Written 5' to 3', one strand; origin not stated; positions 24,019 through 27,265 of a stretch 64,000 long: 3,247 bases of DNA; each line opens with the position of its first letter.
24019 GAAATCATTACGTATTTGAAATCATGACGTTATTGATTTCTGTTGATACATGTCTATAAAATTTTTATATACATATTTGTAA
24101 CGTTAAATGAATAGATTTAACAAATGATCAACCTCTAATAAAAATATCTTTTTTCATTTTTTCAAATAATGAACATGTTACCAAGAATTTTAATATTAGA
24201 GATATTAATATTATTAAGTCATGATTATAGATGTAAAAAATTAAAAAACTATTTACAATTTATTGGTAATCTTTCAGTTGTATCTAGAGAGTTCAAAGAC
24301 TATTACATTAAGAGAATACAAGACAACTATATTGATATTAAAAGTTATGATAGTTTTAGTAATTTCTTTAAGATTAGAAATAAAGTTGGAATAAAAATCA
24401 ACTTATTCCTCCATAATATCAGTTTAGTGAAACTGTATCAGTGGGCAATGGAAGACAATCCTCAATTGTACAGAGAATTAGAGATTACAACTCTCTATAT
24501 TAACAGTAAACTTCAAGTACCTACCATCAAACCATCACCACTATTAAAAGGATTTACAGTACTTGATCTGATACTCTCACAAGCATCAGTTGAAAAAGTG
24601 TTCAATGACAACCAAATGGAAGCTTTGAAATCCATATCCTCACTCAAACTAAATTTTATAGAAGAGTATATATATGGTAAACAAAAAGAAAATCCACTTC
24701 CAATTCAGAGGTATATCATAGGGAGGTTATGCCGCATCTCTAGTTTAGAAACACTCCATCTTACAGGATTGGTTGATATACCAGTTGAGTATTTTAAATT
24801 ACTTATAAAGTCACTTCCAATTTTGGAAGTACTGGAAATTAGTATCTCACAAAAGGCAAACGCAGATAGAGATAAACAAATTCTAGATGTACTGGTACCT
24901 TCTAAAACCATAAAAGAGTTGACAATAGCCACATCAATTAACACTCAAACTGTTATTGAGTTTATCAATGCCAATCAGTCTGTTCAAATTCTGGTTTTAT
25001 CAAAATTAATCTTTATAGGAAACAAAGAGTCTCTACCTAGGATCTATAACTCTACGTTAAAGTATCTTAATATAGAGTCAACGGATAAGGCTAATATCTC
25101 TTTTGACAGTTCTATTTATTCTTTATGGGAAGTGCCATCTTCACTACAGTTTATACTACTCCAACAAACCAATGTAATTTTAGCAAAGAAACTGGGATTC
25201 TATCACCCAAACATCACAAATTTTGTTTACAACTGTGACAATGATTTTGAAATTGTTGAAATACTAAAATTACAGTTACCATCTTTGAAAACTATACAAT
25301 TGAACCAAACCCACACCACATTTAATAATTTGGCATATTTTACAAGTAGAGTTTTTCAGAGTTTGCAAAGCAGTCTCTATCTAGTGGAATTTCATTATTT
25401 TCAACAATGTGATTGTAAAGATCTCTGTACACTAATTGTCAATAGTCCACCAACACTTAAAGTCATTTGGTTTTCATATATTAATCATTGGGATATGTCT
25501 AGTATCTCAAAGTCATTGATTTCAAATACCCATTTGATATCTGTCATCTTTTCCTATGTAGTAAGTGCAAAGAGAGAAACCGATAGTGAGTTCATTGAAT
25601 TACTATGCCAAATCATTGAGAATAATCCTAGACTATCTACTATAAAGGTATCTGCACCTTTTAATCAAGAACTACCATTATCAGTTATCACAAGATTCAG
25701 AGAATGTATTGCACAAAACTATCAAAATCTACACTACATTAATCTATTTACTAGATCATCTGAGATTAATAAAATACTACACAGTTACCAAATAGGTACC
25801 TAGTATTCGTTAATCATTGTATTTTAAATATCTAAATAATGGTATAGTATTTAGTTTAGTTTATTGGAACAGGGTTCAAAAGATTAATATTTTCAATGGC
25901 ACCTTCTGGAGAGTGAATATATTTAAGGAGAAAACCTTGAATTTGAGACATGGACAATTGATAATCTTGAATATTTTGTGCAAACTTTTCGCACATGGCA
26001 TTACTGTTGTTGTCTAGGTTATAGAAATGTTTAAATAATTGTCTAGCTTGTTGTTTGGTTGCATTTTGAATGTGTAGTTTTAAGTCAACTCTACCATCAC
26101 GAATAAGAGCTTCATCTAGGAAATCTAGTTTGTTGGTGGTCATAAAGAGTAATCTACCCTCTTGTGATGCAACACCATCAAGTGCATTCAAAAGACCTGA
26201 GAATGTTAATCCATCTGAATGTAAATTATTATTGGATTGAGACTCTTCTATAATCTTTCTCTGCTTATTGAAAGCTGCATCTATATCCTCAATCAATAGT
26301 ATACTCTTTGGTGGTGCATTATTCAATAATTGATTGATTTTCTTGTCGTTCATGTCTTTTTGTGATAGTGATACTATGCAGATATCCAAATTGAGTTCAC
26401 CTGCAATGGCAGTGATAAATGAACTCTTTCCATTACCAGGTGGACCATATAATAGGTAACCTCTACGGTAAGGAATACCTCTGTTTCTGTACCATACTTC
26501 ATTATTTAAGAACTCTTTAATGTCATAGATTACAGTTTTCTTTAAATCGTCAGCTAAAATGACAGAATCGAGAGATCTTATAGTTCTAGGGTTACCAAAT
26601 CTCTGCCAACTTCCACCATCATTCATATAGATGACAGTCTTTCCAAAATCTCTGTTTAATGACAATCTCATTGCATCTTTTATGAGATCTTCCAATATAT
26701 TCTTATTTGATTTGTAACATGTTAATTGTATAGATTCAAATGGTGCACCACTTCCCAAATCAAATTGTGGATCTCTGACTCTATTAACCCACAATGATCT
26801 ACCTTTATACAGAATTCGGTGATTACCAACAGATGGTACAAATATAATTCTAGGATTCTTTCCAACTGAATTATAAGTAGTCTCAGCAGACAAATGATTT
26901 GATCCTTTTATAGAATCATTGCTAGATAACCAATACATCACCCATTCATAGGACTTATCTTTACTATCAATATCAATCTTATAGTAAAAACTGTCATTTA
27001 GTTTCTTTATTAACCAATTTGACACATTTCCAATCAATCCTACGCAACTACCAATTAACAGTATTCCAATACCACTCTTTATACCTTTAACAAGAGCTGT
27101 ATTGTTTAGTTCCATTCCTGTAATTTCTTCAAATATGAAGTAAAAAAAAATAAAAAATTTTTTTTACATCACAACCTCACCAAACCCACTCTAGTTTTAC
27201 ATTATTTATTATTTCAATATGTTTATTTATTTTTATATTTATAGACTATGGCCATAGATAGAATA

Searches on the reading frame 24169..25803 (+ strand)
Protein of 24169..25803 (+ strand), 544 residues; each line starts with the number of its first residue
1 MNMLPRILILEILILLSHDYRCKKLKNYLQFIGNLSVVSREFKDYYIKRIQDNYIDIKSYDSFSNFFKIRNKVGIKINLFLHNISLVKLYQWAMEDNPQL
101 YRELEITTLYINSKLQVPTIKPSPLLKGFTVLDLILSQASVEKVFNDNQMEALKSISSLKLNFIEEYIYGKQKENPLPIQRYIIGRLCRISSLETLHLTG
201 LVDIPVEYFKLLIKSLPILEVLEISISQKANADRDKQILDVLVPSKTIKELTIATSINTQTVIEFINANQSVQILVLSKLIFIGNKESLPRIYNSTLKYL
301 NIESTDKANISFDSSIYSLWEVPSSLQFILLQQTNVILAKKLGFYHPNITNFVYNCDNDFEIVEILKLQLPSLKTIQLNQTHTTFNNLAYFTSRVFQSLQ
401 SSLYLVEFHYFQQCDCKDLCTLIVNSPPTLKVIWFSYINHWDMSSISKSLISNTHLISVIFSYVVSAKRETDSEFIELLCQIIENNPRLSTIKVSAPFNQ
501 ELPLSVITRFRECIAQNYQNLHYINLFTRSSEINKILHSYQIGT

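Call 96: search_protein_families(library=pfam, proteins=[window:24169-25803:+], max_evalue=0.001)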
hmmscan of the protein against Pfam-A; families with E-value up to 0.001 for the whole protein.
window:24169-25803:+ (544 aa): 1 family
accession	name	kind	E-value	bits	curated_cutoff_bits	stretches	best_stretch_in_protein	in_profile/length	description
PF25019.1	LRR_R13L1-DRL21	-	0.00015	22.1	27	0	213-304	33-126/127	R13L1/DRL21 LRRs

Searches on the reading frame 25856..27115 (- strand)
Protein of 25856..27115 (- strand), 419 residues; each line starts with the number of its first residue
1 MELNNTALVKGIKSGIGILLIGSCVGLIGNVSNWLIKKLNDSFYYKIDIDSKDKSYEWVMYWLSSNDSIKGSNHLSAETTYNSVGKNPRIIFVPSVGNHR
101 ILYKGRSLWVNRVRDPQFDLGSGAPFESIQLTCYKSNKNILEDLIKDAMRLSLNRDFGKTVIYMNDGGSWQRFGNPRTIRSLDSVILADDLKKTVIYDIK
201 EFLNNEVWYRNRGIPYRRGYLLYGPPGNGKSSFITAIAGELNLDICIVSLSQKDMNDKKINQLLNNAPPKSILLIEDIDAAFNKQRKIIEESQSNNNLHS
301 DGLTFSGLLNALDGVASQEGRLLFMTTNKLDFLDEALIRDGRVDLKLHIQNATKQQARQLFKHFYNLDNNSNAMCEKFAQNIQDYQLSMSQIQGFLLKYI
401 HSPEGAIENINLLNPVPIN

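Call 96: search_protein_families(library=pfam, proteins=[window:25856-27115:-], max_evalue=0.001)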
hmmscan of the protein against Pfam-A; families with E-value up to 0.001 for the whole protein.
window:25856-27115:- (419 aa): 5 families
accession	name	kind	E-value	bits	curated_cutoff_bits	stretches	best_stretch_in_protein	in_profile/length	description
PF08740.16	BCS1_N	-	2.2e-37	129.2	28.1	1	25-185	5-182/182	BCS1 N terminal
PF00004.35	AAA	-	1.4e-21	77.8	21.2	1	220-350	1-130/131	ATPase family associated with various cellular activities (AAA)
PF25426.1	AAA_lid_BCS1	-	7.2e-17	61.5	27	1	354-411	1-59/60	Mitochondrial chaperone BCS1-like, ATPase lid domain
PF05673.19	DUF815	-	0.00017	21.3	23.8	1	219-284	55-120/249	Protein of unknown function (DUF815)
PF05496.18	RuvB_N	-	0.00046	20.4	27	1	221-280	37-95/159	Holliday junction DNA helicase RuvB P-loop domain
